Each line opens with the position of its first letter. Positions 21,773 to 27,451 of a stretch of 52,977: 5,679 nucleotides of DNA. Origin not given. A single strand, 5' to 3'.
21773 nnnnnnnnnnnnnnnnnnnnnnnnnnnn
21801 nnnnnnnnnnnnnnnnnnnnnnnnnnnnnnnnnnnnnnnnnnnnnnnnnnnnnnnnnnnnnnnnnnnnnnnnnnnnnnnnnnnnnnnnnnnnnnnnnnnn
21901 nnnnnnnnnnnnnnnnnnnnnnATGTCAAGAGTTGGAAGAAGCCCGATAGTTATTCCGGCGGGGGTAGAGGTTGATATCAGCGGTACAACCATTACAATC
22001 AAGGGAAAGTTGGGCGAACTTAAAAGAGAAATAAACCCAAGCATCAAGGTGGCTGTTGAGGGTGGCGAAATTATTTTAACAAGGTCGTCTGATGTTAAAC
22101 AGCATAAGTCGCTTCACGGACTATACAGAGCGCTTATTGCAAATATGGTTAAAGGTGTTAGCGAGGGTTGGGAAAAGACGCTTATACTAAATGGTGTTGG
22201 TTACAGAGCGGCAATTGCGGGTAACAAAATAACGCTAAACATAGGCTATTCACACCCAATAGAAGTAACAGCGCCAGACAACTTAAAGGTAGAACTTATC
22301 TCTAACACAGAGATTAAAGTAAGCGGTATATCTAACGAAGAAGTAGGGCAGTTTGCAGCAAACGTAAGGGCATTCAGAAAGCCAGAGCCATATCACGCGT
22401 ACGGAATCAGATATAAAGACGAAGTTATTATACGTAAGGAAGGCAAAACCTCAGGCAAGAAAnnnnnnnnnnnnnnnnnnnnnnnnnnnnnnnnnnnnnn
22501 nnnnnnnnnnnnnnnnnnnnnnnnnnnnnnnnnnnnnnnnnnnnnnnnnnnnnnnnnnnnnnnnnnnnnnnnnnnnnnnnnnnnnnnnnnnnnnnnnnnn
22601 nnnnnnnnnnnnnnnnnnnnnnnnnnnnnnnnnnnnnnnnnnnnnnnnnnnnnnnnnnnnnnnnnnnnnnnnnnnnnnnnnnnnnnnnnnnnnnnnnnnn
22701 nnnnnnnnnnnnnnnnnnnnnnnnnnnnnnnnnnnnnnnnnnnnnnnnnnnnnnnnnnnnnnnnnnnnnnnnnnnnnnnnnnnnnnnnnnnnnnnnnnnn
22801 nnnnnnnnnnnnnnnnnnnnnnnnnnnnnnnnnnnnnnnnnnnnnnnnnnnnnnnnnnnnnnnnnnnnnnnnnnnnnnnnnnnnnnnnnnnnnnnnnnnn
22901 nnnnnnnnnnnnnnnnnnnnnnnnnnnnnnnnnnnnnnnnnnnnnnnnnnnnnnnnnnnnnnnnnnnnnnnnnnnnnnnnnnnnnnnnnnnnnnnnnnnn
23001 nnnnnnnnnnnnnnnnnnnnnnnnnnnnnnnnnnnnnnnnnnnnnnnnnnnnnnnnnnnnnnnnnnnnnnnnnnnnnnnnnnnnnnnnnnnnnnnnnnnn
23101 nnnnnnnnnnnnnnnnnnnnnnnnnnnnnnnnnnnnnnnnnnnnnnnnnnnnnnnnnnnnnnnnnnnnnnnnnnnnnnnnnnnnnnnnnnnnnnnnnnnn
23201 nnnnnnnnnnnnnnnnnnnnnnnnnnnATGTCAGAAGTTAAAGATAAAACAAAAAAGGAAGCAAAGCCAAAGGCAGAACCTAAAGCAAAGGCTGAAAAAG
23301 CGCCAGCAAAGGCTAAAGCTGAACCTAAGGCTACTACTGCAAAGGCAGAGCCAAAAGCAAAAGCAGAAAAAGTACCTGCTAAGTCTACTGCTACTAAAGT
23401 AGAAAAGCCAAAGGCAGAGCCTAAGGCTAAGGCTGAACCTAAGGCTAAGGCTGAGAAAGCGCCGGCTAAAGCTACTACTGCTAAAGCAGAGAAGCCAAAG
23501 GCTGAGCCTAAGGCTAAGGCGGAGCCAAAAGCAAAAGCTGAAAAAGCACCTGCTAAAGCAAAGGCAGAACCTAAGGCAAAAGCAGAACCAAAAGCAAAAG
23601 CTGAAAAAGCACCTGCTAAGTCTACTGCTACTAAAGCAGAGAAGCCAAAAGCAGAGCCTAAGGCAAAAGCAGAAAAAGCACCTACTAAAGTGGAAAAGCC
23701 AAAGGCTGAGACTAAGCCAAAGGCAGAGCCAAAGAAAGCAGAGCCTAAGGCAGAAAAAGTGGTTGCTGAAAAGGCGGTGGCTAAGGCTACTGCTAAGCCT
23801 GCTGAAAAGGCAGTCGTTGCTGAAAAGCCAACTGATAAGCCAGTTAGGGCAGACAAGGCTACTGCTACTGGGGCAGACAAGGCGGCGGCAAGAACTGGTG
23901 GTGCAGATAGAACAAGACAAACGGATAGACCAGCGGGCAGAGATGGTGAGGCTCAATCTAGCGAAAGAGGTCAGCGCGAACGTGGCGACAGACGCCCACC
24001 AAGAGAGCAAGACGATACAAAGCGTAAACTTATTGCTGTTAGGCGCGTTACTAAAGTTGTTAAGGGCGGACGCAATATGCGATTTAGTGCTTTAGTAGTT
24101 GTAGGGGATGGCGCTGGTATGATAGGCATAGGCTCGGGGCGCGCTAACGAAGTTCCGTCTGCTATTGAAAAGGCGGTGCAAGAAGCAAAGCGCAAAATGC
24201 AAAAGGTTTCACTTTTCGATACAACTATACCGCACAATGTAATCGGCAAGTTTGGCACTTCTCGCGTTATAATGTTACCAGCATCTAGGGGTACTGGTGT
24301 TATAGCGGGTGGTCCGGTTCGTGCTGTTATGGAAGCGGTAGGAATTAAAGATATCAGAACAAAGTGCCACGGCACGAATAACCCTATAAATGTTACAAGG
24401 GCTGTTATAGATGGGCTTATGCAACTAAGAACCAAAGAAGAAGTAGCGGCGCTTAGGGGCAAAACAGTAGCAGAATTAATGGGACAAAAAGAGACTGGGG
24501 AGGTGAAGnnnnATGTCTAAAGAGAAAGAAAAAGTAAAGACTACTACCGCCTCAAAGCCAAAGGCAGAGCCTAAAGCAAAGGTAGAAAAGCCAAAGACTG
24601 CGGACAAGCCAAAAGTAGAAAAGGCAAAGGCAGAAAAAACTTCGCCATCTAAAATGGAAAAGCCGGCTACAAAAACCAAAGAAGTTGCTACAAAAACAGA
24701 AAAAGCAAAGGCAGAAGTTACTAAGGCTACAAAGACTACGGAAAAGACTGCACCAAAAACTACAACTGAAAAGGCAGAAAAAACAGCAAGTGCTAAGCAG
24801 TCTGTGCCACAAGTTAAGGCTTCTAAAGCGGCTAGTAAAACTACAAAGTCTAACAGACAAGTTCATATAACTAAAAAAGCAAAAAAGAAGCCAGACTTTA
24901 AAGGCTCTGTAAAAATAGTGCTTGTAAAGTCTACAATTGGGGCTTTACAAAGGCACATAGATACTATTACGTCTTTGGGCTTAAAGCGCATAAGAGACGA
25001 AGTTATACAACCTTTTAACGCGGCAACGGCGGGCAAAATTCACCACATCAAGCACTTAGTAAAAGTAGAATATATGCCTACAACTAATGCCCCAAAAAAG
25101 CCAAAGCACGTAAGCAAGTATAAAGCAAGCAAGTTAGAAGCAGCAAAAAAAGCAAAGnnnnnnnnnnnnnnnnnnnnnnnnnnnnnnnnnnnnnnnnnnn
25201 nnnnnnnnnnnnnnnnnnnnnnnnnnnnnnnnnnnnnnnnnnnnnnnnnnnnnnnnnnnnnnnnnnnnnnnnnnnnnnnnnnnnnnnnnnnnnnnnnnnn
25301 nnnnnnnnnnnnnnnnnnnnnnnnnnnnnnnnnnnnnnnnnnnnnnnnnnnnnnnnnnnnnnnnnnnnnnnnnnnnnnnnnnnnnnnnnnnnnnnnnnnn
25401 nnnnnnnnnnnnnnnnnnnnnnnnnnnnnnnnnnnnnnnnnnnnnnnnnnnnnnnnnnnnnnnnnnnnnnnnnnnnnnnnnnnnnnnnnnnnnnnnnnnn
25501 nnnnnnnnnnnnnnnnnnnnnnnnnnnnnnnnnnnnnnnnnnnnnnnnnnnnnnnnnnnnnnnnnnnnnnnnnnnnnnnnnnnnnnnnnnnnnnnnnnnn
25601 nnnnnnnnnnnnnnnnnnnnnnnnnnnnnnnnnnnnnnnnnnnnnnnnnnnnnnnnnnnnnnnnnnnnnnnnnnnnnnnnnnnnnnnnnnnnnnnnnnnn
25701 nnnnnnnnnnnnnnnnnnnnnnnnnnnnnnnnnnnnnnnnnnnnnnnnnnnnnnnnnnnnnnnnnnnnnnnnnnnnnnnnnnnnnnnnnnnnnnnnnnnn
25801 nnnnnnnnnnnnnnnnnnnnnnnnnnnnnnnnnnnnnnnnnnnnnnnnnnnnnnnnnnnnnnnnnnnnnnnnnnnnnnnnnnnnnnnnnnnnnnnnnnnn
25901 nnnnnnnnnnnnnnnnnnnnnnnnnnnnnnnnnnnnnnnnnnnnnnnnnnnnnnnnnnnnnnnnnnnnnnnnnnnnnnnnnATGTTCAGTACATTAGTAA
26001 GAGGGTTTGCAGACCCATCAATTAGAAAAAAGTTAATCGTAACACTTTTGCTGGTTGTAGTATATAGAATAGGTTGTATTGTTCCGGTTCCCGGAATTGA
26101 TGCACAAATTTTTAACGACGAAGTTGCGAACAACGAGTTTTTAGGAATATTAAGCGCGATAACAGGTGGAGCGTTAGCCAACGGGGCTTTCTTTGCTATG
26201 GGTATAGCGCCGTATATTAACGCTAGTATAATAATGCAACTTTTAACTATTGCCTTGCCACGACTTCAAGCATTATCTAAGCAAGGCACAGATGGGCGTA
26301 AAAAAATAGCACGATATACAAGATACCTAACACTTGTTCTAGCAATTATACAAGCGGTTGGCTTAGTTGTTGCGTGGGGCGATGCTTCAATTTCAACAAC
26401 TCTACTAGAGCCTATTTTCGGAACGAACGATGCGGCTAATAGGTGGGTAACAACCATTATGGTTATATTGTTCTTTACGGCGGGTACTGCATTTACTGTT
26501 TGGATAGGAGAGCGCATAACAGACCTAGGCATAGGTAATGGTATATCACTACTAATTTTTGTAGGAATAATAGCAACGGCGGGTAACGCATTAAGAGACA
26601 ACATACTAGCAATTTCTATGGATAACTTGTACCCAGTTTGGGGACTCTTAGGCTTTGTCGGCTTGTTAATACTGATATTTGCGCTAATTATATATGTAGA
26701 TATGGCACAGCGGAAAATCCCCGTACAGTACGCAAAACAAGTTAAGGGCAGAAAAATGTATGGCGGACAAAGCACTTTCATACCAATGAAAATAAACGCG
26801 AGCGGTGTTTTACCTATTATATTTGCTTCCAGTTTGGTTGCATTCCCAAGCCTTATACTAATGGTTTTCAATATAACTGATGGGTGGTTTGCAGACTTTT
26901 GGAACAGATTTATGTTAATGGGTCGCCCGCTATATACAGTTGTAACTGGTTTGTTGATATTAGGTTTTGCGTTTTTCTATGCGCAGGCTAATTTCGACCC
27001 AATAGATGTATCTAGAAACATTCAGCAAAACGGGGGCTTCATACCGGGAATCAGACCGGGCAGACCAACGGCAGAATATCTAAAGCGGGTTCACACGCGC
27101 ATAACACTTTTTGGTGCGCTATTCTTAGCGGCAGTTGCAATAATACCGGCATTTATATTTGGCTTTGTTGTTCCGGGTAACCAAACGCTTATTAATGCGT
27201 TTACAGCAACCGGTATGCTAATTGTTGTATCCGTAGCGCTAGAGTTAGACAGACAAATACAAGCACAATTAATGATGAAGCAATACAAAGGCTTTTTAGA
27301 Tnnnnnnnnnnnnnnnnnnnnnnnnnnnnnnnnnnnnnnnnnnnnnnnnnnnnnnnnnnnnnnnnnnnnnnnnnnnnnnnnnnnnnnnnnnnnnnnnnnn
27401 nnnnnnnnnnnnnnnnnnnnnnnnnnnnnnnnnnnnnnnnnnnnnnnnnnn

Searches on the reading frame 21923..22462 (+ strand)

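Call 6: search_protein_families(library=pfam, proteins=[window:21923-22462:+], max_evalue=0.01)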
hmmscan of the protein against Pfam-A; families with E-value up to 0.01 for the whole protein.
window:21923-22462:+ (180 aa): 1 family
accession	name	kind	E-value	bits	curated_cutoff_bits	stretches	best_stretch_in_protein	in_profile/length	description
PF00347.28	Ribosomal_L6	-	5.3e-42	142.9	27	2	11-82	1-80/80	Ribosomal protein L6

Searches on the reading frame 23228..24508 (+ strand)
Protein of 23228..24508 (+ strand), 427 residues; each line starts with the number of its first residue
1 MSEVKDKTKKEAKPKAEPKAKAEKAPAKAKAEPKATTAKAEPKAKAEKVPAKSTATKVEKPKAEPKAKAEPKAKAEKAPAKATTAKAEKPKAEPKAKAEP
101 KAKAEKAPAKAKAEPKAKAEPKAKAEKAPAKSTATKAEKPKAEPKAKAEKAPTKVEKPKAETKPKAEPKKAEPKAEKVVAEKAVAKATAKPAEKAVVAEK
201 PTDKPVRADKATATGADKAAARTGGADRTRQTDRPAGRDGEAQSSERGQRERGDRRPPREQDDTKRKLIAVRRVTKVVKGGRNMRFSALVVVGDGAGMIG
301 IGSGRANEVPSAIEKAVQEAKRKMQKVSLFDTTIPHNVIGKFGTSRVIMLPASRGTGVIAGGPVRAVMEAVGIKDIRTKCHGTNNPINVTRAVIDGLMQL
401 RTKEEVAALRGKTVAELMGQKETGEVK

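Call 6: search_protein_families(library=pfam, proteins=[window:23228-24508:+], max_evalue=0.01)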
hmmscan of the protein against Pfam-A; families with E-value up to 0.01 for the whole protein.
window:23228-24508:+ (427 aa): 2 families
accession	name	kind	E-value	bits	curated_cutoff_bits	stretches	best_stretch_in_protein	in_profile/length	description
PF03719.21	Ribosomal_S5_C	-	2e-29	101.3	21.5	1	340-410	1-71/71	Ribosomal protein S5, C-terminal domain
PF00333.26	Ribosomal_S5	-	2.6e-24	85.4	27.1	1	265-327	2-64/65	Ribosomal protein S5, N-terminal domain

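Call 27: search_protein_families(library=ncbifam, proteins=[window:23228-24508:+], max_evalue=0.01)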
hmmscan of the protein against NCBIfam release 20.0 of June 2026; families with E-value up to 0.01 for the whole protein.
window:23228-24508:+ (427 aa): 3 families
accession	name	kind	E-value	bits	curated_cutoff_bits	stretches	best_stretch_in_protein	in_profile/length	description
TIGR01021.1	rpsE_bact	equivalog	1.6e-59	200.2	164.05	1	263-415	3-155/156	30S ribosomal protein S5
NF003125.0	PRK04044.1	equivalog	3.2e-26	92.2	252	1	264-403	51-201/213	30S ribosomal protein S5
TIGR01020.1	uS5_euk_arch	equivalog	2.1e-23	82.9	181.65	1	266-401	52-198/212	30S ribosomal protein S5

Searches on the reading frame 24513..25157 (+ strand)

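Call 6: search_protein_families(library=pfam, proteins=[window:24513-25157:+], max_evalue=0.01)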
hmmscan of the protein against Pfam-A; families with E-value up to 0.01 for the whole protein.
window:24513-25157:+ (215 aa): 1 family
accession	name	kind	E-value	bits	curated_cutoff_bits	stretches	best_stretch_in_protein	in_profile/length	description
PF00327.25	Ribosomal_L30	-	2.1e-13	50.3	23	1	133-183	1-51/51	Ribosomal protein L30p/L7e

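Call 27: search_protein_families(library=ncbifam, proteins=[window:24513-25157:+], max_evalue=0.01)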
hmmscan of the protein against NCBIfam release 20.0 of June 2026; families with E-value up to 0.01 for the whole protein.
window:24513-25157:+ (215 aa): 1 family
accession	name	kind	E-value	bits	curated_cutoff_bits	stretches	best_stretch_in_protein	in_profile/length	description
TIGR01308.1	rpmD_bact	equivalog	2e-15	56.2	44.65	1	133-187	1-55/55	50S ribosomal protein L30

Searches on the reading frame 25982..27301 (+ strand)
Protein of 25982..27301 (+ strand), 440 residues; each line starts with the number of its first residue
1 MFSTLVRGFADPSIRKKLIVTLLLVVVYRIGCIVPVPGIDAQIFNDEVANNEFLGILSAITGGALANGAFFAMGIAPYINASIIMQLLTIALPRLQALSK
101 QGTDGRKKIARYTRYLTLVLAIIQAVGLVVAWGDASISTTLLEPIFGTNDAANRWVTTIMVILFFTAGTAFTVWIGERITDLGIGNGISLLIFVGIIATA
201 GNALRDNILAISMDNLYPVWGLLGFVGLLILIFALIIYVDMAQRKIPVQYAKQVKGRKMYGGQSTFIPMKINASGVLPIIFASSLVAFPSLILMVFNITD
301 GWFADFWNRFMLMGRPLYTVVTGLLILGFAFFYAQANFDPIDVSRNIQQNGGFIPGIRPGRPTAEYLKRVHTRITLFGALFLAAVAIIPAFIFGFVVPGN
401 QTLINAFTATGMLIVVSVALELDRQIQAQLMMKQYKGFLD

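Call 37: find_related_loci(query=window:25982-27301:+, collection=genome_contigs, flank=10000)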
Query window:25982-27301:+ (440 aa) in genome_contigs; peptide patterns used: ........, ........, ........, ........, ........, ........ (x = any residue, [..] = any of these).
600 stretches matched a pattern (row limit reached: there are more); 599 encode a relative of the query (tblastn E <= 1e-3); the best 80 are kept; 80 distinct loci.
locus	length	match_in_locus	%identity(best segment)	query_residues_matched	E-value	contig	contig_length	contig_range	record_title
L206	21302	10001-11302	55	1-440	5e-157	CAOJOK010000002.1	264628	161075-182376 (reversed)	MAG TPA_asm: uncultured Clostridia bacterium isolate SRR15730533_bin.94_metawrap_v1.3_MAG genome assembly, contig: NODE.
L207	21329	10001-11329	58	1-440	7e-154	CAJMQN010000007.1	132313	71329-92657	TPA_asm: uncultured bacterium isolate ERR1600705-bin.41 genome assembly, contig: NODE_146_length_132313_cov_13.105453, w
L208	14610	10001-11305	53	1-440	6e-153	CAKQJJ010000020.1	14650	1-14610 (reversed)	MAG: uncultured Clostridia bacterium isolate REFINED_METABAT215_TOP10_CONTIGS_1500_ASSEMBLY_K77_MERGED__Hadza_MoBio_hadz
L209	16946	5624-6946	55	1-440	5e-153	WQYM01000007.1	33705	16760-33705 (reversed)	MAG: Bacillota bacterium isolate Emb289P3bin92 Ga0123356_10000862, whole genome shotgun sequence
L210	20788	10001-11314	56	1-440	5e-149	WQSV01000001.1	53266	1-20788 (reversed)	MAG: Bacillota bacterium isolate Co191P3bin30 JGI24695J34938_10000226, whole genome shotgun sequence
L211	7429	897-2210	55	1-440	3e-148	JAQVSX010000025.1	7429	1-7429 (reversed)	MAG: Clostridia bacterium isolate STF1_284 NODE_35483_length_7429_cov_3.571350_Sandtown_F1, whole genome shotgun sequenc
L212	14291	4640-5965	51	1-440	7e-145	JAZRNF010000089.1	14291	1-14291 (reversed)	MAG: Christensenellaceae bacterium isolate T1900045412_YK20190102.MAGScoT_cleanbin_000009 SGB_7016_k141_1819881, whole g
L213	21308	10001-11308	53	1-440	2e-144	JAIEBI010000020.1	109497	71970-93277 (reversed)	MAG: Clostridiales bacterium isolate SC0382_S12_10 SC0382_S12_10_contig_20, whole genome shotgun sequence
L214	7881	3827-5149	52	1-440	6e-144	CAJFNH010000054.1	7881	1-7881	Candidatus Gallimonas caecicola isolate Chicken_8_mag_76 genome assembly, contig: MAGpy_11413_8_idba_bin_76_fascaffold_1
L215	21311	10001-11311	51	1-440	6e-144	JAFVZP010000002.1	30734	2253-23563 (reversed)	MAG: Clostridia bacterium isolate RGIG5539 Sheep_Colon.Co__c65223, whole genome shotgun sequence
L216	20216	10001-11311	51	1-440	9e-144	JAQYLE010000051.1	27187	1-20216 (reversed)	MAG: Clostridia bacterium isolate SUG2045 k141_219955, whole genome shotgun sequence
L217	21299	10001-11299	50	1-440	1e-142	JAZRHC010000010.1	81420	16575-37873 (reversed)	MAG: Candidatus Scatosoma sp. isolate T1900045485_YK20190179.MAGScoT_cleanbin_000006 SGB_7340_k141_1083980, whole genome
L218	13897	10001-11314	51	1-440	3e-142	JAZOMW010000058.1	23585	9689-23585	MAG: Christensenellaceae bacterium isolate T1900045644_YK20190338.MAGScoT_cleanbin_000020 SGB_8154_k141_3098618, whole g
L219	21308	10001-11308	51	1-440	1e-141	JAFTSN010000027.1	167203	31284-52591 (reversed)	MAG: Clostridia bacterium isolate RGIG4110 Roe_deer_Cecum.Co__c2407022, whole genome shotgun sequence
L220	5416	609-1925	51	1-440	5e-141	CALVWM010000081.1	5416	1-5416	MAG: uncultured Clostridia bacterium isolate BRZ_LV__bin15 genome assembly, contig: BRZ_LV__NODE_15840_length_5416_cov_1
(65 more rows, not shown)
